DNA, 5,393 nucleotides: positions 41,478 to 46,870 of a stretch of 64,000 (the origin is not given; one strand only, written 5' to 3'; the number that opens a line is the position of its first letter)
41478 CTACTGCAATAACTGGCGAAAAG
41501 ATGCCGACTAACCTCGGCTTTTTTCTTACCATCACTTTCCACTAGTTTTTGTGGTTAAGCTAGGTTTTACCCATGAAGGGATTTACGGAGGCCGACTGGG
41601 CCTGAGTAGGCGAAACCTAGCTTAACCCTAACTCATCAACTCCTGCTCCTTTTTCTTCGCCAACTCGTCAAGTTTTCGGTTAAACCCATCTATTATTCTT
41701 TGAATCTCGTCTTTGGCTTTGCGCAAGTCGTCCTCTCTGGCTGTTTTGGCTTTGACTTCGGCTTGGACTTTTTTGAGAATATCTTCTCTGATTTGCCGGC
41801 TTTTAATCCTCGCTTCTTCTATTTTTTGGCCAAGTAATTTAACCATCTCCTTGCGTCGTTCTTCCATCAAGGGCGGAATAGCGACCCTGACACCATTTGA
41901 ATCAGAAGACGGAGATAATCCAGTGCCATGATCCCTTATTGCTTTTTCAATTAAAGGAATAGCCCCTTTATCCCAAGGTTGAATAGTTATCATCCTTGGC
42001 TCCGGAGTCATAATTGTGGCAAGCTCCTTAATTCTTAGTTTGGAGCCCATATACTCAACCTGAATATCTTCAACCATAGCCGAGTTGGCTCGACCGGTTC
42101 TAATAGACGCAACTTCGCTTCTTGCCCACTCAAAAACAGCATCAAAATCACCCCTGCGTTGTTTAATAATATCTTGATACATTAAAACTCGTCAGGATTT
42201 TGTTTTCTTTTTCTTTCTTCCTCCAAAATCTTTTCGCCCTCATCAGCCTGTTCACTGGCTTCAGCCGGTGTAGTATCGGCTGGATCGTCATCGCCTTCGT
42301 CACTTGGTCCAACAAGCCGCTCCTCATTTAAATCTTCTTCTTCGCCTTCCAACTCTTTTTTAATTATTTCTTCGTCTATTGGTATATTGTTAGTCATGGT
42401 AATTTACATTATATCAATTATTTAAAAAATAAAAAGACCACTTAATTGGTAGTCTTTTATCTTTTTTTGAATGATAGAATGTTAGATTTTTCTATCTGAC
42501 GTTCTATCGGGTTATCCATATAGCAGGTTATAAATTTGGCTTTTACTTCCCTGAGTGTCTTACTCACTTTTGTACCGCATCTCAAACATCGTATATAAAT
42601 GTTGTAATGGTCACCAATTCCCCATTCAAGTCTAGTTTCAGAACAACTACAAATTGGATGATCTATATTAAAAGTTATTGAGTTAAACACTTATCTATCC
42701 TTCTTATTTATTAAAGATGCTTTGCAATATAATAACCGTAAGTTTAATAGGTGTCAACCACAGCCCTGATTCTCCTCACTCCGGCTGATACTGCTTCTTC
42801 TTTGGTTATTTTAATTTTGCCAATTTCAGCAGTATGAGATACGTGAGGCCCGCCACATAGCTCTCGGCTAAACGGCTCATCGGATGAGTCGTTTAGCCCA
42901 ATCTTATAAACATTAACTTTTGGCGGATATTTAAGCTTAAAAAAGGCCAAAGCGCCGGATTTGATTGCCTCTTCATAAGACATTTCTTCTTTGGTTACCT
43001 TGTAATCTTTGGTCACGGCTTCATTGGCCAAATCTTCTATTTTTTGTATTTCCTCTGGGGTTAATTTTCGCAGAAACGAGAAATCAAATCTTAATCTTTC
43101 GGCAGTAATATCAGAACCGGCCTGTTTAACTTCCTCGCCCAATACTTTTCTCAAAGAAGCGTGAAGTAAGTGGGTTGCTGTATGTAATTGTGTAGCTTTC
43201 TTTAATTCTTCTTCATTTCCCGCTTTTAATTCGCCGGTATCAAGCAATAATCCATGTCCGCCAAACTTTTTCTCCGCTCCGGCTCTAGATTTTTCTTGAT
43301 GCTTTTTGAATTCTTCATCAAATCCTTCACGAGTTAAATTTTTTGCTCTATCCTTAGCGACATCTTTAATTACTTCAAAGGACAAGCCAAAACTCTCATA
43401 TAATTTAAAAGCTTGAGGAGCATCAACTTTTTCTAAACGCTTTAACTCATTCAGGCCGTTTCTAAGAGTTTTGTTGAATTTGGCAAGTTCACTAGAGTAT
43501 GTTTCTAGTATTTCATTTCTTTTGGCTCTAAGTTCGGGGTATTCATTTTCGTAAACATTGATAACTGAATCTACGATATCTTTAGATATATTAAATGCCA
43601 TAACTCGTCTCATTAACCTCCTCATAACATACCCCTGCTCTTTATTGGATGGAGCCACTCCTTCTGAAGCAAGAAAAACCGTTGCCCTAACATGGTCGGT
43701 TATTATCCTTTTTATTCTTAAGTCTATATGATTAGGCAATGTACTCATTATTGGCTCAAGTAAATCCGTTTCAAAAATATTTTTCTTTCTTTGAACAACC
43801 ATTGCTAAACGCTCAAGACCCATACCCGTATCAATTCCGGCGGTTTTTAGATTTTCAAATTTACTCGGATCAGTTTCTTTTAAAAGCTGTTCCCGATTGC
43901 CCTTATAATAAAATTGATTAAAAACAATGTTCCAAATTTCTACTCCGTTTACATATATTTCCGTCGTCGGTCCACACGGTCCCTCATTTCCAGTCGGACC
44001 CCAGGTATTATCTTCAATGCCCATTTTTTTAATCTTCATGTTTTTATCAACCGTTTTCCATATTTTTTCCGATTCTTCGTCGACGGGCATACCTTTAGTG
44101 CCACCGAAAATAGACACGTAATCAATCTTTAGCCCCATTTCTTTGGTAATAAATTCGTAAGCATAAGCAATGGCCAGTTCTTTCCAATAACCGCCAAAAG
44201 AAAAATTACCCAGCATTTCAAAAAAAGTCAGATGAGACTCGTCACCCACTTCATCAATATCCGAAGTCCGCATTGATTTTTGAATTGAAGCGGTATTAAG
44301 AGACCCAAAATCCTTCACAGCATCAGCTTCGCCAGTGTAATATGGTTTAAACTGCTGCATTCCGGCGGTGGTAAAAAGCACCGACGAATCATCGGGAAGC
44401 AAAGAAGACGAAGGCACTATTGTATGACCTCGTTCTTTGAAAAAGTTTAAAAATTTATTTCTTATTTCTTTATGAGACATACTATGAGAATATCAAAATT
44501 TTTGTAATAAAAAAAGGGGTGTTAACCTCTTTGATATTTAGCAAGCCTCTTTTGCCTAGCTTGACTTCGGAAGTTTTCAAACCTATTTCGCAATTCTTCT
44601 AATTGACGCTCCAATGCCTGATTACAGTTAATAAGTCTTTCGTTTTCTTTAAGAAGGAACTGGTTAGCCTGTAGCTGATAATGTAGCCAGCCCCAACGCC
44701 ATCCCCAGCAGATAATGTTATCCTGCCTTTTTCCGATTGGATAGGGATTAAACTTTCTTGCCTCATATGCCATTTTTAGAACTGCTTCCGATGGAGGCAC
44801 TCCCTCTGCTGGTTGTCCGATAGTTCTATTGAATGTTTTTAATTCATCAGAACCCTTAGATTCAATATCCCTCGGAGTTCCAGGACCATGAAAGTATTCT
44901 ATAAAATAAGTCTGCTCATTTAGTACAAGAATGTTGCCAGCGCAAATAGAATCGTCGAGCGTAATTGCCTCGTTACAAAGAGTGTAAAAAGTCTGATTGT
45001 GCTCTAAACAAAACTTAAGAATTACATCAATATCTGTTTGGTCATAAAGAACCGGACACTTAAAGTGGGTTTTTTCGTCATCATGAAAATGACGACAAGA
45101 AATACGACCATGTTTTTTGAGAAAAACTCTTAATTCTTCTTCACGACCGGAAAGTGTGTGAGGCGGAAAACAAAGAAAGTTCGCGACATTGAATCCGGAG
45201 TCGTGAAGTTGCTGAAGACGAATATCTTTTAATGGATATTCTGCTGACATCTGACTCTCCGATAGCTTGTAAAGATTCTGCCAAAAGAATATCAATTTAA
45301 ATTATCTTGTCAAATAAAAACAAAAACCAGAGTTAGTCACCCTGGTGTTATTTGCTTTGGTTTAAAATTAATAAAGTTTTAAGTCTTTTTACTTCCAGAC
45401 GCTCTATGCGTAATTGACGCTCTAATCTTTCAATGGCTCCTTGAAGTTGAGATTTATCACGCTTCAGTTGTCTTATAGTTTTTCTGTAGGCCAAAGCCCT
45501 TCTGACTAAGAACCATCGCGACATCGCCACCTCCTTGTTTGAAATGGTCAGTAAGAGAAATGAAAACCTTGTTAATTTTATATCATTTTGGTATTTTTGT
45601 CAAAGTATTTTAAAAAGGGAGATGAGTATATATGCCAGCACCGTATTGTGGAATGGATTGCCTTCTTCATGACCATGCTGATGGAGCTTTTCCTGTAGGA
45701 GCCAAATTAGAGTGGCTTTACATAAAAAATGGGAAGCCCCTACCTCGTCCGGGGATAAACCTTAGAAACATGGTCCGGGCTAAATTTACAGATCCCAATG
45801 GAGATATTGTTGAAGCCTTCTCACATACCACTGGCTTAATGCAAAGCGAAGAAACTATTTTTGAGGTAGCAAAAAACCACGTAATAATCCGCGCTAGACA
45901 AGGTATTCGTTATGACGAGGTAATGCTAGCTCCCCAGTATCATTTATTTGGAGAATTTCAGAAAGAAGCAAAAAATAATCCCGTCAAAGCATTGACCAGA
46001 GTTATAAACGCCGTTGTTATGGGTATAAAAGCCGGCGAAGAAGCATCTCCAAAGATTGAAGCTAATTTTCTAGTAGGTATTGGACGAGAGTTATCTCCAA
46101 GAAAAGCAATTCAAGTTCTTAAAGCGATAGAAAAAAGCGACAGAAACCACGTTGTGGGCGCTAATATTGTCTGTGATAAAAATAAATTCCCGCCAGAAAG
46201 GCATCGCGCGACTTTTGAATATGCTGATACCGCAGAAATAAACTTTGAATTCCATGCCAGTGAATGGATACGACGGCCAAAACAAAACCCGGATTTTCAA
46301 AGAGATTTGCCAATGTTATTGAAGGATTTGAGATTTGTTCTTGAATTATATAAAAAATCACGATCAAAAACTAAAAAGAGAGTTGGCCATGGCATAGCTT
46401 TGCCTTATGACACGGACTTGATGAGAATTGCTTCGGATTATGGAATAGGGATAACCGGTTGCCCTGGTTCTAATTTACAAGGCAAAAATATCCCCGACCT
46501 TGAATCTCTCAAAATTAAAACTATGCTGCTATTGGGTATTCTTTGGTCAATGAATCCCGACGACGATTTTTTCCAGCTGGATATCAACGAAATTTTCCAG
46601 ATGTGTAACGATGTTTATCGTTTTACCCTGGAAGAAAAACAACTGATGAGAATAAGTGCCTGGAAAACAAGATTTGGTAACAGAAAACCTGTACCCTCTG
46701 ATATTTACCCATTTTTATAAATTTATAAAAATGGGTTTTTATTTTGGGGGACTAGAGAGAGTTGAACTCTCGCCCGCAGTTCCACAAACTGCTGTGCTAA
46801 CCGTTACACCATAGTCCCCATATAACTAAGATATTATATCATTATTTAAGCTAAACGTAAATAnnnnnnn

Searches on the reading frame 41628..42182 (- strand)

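Call 26: search_protein_families(library=pfam, proteins=[window:41628-42182:-], max_evalue=0.01)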
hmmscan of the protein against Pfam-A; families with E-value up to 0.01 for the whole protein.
window:41628-42182:- (184 aa): 2 families
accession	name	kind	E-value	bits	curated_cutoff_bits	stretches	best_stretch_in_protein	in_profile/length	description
PF01765.24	RRF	-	3.3e-51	173.8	29.7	1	22-183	3-164/164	Ribosome recycling factor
PF15346.11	ARGLU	-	0.00068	20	27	1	107-181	29-102/149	Arginine and glutamate-rich 1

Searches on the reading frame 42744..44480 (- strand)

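Call 26: search_protein_families(library=pfam, proteins=[window:42744-44480:-], max_evalue=0.01)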
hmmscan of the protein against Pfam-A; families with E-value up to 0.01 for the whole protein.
window:42744-44480:- (578 aa): 2 families
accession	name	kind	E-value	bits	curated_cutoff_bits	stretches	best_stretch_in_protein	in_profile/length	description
PF01411.24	tRNA-synt_2c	-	1.3e-95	321.5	30.3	1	5-406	1-436/552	tRNA synthetases class II (A)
PF07973.19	tRNA_SAD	-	3.2e-16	59.5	24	1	522-571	1-43/44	Threonyl and Alanyl tRNA synthetase second additional domain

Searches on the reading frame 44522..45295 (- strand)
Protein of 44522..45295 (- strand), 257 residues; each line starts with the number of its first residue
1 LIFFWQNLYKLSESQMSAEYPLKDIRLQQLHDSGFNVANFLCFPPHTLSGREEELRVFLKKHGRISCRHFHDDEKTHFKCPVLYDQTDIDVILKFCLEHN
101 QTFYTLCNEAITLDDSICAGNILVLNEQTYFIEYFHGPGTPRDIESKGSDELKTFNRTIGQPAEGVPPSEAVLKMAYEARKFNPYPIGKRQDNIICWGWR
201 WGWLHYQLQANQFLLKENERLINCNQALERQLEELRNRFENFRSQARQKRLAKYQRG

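Call 26: search_protein_families(library=pfam, proteins=[window:44522-45295:-], max_evalue=0.01)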
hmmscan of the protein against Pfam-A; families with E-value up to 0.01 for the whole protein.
window:44522-45295:- (257 aa): 1 family
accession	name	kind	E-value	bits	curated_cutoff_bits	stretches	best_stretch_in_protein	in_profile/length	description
PF10241.14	KxDL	-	0.0068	17.1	27.2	0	205-248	16-59/86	Uncharacterized conserved protein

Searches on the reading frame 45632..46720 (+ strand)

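Call 4: search_protein_families(library=pfam, proteins=[window:45632-46720:+], max_evalue=1)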
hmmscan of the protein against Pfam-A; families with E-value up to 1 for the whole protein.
window:45632-46720:+ (362 aa): 1 family
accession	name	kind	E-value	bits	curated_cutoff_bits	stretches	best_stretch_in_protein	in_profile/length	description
PF00962.28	A_deaminase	-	9.8e-23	81.2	27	2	10-211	3-197/330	Adenosine deaminase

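Call 5: search_protein_families(library=ncbifam, proteins=[window:45632-46720:+], max_evalue=1)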
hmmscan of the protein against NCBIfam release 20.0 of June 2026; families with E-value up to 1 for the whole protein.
window:45632-46720:+ (362 aa): 10 families
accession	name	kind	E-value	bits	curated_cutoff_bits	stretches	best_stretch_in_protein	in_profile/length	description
TIGR01430.1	aden_deam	equivalog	1.2e-31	110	216.55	2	12-211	6-193/323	adenosine deaminase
NF006848.0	PRK09358.1-3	equivalog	8.7e-20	71.2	426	2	58-213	50-195/325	adenosine deaminase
NF006847.0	PRK09358.1-2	equivalog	1.9e-19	69.7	412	1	11-211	17-211/364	adenosine deaminase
NF006846.0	PRK09358.1-1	equivalog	1.8e-18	66.7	459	2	246-338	214-307/333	adenosine deaminase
NF006850.0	PRK09358.1-6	equivalog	1.4e-14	53.7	419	2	249-340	214-306/334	adenosine deaminase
NF006854.0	PRK09358.3-1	equivalog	2e-09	37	530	1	247-328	219-301/344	adenosine deaminase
NF006849.0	PRK09358.1-5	equivalog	0.0005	19.2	494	1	248-335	223-311/350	adenosine deaminase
NF006856.0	PRK09358.3-3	equivalog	0.00076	18.7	510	1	250-340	216-307/316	adenosine deaminase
NF006859.0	PRK09358.3-6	equivalog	0.0018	17.5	549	1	250-336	205-293/299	adenosine deaminase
TIGR01431.1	adm_rel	subfamily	0.073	11.9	315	1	249-287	350-388/479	adenosine deaminase-related growth factor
